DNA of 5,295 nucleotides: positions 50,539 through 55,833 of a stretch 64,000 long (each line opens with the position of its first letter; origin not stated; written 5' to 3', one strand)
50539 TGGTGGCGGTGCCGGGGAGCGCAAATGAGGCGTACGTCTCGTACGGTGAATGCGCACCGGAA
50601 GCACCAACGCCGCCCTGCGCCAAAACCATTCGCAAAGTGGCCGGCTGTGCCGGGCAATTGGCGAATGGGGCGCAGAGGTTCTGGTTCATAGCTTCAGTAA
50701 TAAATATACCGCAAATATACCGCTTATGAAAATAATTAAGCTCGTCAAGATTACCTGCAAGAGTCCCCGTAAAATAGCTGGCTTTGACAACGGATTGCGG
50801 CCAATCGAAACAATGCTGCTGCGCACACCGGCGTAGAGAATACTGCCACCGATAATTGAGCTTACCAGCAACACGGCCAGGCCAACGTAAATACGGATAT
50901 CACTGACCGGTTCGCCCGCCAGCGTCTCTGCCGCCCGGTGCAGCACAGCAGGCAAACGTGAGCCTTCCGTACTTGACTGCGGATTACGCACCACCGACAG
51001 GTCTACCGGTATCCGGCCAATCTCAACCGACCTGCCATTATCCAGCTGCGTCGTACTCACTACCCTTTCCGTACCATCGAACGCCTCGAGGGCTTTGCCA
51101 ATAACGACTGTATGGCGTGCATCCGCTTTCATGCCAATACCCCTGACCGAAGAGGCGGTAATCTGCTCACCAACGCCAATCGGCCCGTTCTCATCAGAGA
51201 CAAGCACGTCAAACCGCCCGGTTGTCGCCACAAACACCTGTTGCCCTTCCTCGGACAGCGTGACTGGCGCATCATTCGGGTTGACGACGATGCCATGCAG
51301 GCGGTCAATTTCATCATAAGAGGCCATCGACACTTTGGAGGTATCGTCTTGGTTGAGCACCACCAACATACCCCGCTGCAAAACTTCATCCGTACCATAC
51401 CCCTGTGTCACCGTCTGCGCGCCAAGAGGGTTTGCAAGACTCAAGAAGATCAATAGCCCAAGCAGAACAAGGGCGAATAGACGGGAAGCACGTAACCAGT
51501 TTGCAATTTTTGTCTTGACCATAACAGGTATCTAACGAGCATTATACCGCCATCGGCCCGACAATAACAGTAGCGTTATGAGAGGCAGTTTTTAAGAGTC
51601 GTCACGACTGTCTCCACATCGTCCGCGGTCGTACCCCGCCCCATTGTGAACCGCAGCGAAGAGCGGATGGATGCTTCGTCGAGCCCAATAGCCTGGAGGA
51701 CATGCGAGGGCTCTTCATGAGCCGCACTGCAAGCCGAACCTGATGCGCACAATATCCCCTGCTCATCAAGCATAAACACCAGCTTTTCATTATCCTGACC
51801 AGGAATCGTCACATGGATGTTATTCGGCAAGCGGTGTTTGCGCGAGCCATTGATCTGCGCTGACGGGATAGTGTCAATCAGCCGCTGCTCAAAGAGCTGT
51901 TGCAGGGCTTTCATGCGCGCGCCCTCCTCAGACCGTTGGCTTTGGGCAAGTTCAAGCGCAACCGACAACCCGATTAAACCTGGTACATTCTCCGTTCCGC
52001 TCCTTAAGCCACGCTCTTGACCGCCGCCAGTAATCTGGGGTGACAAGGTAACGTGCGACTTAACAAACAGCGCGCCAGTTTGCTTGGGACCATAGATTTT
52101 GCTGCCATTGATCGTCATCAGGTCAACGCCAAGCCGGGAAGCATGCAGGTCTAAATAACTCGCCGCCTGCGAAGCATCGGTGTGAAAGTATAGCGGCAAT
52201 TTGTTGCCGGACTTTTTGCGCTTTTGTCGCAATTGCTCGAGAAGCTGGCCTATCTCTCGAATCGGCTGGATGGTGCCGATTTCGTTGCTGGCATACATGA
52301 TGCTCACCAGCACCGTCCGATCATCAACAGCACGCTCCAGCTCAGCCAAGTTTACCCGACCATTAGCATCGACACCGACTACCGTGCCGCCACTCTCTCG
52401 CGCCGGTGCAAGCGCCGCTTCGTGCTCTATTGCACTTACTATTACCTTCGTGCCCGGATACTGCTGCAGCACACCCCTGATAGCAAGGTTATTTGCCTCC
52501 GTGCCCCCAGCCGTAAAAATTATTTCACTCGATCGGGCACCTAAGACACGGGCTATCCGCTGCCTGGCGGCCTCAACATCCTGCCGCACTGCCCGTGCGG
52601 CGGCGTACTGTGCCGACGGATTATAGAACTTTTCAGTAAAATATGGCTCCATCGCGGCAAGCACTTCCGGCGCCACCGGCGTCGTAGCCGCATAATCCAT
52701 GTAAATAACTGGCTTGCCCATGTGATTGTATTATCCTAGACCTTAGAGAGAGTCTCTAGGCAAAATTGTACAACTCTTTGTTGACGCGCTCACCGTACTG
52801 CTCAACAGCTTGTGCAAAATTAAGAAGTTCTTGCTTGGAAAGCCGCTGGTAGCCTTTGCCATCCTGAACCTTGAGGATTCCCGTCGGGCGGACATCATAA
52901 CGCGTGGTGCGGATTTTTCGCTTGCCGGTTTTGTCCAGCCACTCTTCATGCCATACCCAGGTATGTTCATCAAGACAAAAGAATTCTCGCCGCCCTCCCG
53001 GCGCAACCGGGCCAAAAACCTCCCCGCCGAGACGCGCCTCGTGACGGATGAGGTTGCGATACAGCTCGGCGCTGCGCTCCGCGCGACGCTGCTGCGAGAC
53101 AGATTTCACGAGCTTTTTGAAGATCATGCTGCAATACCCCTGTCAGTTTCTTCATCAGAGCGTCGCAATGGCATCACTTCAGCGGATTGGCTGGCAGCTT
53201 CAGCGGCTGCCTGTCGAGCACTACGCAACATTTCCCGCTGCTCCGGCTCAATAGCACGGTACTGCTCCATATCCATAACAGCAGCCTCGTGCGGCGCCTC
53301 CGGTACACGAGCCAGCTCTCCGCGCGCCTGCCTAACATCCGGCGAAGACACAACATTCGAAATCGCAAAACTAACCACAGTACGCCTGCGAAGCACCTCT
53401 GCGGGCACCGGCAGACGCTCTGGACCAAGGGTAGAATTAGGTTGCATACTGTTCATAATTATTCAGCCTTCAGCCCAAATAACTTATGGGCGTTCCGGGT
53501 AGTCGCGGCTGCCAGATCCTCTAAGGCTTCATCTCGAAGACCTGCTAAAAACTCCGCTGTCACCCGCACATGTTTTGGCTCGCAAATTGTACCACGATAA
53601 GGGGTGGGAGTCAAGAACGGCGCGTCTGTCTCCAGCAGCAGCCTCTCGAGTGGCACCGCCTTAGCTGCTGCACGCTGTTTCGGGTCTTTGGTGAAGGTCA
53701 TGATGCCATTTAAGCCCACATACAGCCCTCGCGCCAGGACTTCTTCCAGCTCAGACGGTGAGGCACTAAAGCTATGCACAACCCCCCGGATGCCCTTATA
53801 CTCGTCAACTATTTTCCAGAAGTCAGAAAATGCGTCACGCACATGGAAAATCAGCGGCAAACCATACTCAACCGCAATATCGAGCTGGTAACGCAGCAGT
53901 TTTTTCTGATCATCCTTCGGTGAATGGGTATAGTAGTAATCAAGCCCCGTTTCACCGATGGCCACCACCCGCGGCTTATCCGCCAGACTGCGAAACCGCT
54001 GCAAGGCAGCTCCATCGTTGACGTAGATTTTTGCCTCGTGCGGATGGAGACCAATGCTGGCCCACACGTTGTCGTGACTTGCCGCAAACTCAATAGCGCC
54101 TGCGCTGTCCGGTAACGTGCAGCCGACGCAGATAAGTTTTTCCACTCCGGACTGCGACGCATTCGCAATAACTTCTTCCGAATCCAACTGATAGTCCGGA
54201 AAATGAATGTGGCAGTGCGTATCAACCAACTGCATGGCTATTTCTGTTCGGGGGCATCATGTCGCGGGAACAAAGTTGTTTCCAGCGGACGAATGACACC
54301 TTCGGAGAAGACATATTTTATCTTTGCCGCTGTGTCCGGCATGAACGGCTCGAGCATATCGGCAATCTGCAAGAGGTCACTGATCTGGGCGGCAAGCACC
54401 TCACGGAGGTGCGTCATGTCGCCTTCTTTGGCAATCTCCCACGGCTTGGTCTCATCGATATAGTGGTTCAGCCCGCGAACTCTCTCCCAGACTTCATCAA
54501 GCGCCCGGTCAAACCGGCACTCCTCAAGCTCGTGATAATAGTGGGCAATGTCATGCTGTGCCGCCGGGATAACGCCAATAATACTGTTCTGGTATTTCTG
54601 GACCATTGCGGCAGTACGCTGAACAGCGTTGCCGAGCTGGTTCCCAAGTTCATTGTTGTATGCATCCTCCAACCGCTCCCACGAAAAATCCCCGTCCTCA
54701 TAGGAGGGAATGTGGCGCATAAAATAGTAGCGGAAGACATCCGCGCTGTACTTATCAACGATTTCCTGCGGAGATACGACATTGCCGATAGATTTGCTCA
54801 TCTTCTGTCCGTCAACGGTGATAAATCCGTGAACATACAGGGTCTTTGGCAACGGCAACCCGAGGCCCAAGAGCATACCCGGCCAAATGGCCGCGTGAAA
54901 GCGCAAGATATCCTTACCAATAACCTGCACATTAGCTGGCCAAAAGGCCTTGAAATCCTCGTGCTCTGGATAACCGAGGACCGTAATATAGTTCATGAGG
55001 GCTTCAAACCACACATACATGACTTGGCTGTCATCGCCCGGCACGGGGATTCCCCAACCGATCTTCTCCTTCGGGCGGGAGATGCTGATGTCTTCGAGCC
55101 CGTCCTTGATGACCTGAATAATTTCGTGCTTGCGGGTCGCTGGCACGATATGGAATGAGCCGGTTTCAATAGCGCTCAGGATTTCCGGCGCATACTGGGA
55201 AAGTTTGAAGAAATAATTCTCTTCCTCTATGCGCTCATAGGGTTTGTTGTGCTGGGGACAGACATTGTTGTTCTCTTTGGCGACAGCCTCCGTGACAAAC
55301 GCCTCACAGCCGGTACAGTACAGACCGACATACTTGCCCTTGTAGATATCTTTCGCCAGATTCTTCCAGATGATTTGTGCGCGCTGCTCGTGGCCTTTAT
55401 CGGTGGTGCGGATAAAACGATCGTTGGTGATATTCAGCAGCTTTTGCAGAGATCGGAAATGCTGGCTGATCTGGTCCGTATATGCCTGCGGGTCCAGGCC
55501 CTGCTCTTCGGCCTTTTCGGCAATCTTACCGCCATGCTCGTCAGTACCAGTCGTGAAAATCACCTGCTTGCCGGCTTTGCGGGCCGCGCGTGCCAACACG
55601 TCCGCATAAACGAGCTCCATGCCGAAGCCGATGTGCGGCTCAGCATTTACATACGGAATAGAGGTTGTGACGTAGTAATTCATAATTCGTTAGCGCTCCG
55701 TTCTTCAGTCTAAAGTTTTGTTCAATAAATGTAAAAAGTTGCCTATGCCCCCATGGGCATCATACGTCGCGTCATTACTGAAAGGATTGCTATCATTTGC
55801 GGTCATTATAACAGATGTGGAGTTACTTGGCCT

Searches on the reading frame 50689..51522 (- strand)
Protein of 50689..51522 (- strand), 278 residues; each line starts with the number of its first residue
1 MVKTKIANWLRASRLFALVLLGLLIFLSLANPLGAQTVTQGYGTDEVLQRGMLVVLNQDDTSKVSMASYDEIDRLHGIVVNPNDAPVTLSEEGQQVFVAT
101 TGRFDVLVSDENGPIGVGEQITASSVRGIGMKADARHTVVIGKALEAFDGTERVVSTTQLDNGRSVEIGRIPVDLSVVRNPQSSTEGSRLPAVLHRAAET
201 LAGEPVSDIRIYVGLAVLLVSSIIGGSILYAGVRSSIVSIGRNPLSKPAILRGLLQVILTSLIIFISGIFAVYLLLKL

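Call 39: search_protein_families(library=pfam, proteins=[window:50689-51522:-], max_evalue=0.001)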
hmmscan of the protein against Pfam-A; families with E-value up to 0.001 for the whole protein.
window:50689-51522:- (278 aa): 0 families

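Call 60: search_protein_families(library=pfam, proteins=[window:50689-51522:-], max_evalue=1)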
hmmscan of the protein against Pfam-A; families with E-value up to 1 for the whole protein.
window:50689-51522:- (278 aa): 1 family
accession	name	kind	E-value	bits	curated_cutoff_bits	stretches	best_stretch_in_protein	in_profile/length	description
PF23982.2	XM1_gp53_minor_capsid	-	0.012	15.8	27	1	48-144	37-139/154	XM1 gp53 minor capsid protein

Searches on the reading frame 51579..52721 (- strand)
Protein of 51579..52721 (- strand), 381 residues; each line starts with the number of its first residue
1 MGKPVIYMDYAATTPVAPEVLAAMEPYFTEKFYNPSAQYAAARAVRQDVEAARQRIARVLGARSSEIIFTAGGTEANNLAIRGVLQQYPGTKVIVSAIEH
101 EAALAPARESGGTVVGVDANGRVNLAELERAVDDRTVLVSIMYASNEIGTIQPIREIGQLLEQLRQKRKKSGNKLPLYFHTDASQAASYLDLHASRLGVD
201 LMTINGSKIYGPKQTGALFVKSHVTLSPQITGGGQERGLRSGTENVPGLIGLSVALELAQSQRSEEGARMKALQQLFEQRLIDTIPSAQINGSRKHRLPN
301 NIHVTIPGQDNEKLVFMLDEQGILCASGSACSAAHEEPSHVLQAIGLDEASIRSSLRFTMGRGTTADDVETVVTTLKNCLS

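Call 39: search_protein_families(library=pfam, proteins=[window:51579-52721:-], max_evalue=0.001)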
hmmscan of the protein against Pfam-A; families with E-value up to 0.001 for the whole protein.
window:51579-52721:- (381 aa): 4 families
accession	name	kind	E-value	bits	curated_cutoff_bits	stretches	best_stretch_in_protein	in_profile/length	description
PF00266.25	Aminotran_5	-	7.1e-65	219.8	21.5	1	6-371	1-370/371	Aminotransferase class-V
PF00155.27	Aminotran_1_2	-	1.4e-08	34.8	19.7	1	48-167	42-178/361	Aminotransferase class I and II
PF01041.23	DegT_DnrJ_EryC1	-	1.2e-05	25.2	19.8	1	56-157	33-131/360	DegT/DnrJ/EryC1/StrS aminotransferase family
PF01212.27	Beta_elim_lyase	-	7.9e-05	22.6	27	1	47-166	32-160/288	Beta-eliminating lyase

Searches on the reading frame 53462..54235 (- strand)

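Call 39: search_protein_families(library=pfam, proteins=[window:53462-54235:-], max_evalue=0.001)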
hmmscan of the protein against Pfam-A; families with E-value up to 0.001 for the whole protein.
window:53462-54235:- (258 aa): 1 family
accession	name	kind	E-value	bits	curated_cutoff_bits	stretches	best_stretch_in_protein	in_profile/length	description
PF01026.27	TatD_DNase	-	1.3e-76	257.8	27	1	4-254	1-253/253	TatD related DNase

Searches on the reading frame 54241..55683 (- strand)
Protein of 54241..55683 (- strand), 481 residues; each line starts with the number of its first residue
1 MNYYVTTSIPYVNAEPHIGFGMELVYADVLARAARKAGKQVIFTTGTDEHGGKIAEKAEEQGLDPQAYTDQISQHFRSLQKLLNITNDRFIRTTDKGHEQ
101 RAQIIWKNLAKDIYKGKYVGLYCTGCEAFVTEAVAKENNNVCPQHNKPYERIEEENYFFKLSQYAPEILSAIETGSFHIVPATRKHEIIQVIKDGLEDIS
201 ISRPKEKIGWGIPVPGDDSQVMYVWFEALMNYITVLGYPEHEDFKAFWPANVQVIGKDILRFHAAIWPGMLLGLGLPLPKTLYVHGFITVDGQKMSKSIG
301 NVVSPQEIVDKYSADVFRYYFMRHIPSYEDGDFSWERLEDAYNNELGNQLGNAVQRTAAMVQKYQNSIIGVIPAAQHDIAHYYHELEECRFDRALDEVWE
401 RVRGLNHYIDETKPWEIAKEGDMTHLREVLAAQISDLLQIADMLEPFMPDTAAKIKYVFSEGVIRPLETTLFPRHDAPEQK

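Call 39: search_protein_families(library=pfam, proteins=[window:54241-55683:-], max_evalue=0.001)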
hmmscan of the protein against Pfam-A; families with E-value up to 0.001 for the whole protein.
window:54241-55683:- (481 aa): 5 families
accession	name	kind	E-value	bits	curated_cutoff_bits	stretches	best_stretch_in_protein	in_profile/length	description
PF09334.17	tRNA-synt_1g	-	1.5e-101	340.5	20.1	2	148-357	175-390/391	tRNA synthetases class I (M)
PF00133.28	tRNA-synt_1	-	1.7e-35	123.1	22.7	2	218-322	295-403/414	tRNA synthetases class I (I, L, M and V)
PF01406.26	tRNA-synt_1e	-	1.5e-14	54.5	27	2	284-340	242-298/301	tRNA synthetases class I (C) catalytic domain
PF01921.24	tRNA-synt_1f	-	3.8e-07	29.8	27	1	275-342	263-329/360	tRNA synthetases class I (K)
PF08264.19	Anticodon_1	-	0.00023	21.5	25.1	1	379-455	12-86/148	Anticodon-binding domain of tRNA ligase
